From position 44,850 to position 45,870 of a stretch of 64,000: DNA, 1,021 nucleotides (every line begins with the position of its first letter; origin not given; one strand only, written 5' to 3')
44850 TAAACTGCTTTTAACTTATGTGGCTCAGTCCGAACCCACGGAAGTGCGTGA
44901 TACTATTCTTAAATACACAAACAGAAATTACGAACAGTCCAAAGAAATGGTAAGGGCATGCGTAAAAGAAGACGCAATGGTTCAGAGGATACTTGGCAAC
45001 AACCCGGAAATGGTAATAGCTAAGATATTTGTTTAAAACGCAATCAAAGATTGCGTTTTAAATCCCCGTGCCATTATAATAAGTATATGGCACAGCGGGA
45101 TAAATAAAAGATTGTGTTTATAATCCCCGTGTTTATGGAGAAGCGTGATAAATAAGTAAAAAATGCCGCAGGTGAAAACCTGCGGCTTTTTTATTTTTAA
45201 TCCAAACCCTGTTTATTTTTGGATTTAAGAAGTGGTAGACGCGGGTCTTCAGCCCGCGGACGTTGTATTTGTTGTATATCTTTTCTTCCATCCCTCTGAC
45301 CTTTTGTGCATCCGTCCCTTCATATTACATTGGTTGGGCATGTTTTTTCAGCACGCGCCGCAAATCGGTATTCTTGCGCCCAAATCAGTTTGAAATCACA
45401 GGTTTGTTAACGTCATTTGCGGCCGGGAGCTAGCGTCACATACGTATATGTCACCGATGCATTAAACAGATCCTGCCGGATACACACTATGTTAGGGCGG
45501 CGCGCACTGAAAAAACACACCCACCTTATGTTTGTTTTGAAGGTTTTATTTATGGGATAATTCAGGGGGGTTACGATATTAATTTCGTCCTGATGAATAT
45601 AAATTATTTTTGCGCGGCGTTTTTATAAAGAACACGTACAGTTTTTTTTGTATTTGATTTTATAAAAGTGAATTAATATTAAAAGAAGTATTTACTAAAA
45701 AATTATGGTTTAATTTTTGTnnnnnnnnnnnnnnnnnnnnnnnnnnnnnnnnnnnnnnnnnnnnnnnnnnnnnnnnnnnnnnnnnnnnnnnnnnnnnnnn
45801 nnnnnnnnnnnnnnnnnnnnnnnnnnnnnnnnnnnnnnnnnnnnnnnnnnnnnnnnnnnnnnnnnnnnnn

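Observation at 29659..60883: Family of short intergenic repeats with core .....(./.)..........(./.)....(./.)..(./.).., at least 7 copies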

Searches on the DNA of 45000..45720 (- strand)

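Call 25: search_rna_families(source=window, start=45000, end=45720, threshold=evalue, max_evalue=10)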
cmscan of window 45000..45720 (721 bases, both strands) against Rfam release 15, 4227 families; matches with E-value up to 10: 34.
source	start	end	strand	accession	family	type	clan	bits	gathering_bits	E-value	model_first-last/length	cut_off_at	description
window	45127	45192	+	RF02057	STnc40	Gene; sRNA;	-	25.7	45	0.04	1-70/70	no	Salmonella enterica sRNA STnc40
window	45068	45203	+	RF01606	plasmodium_snoR31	Gene; snRNA; snoRNA; HACA-box;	-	24.8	60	0.58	1-145/145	no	small nucleolar RNA snoR31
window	45117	45197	+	RF04312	trpB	Cis-reg;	-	23.5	59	0.81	1-107/107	no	trpB ncRNA motif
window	45118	45195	+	RF00506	Thr_leader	Cis-reg; leader;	-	22.9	55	0.074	1-118/118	no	Threonine operon leader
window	45151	45278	-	RF02625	WsnRNA46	Gene; sRNA;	-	21.7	65.3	0.12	1-151/151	no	Wolbachia sRNA 46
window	45143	45196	+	RF02432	SpF25_sRNA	Gene; sRNA;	-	21.4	48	0.65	1-102/102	no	Streptococcus sRNA SpF25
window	45113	45196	+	RF02059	STnc50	Gene; sRNA;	-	20.4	55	0.95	1-84/84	no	Salmonella enterica sRNA STnc40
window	45083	45197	+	RF04182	GibS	Gene; sRNA;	-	20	115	3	1-142/142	no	GibS sRNA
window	45103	45199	+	RF02053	STnc430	Gene; sRNA;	-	19.8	47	1.6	1-162/162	no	Enterobacterial sRNA STnc430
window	45026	45098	-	RF02859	Arrc11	Gene; sRNA;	-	18.9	52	1.6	1-175/175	no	Actinobacillus sRNA 11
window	45148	45201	+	RF00838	mir-252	Gene; miRNA;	CL00135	18.8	45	0.83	1-77/77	no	mir-252 microRNA precursor family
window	45153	45199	+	RF03709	MIR1878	Gene; miRNA;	-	18.8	70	1.2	26-73/100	no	MIR1878 microRNA precursor family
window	45058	45196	+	RF02073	STnc260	Gene; sRNA;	-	18.5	100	4.7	1-176/176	no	Salmonella enterica sRNA STnc260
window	45156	45228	-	RF00506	Thr_leader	Cis-reg; leader;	-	18.1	55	0.97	1-118/118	no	Threonine operon leader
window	45129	45197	+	RF02029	sraA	Gene; sRNA;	-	18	56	5.5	1-95/95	no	sraA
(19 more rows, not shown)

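Call 59: search_dna_similar(query=window:45265-45560:-, collection=plasmids, mode=distant, max_rows=8)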
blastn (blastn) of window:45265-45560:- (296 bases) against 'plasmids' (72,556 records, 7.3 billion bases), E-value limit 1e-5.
No match.

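Call 60: search_dna_similar(query=window:45265-45560:-, collection=phages, mode=distant, max_rows=8)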
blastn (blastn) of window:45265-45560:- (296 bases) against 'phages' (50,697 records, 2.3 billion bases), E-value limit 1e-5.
No match.
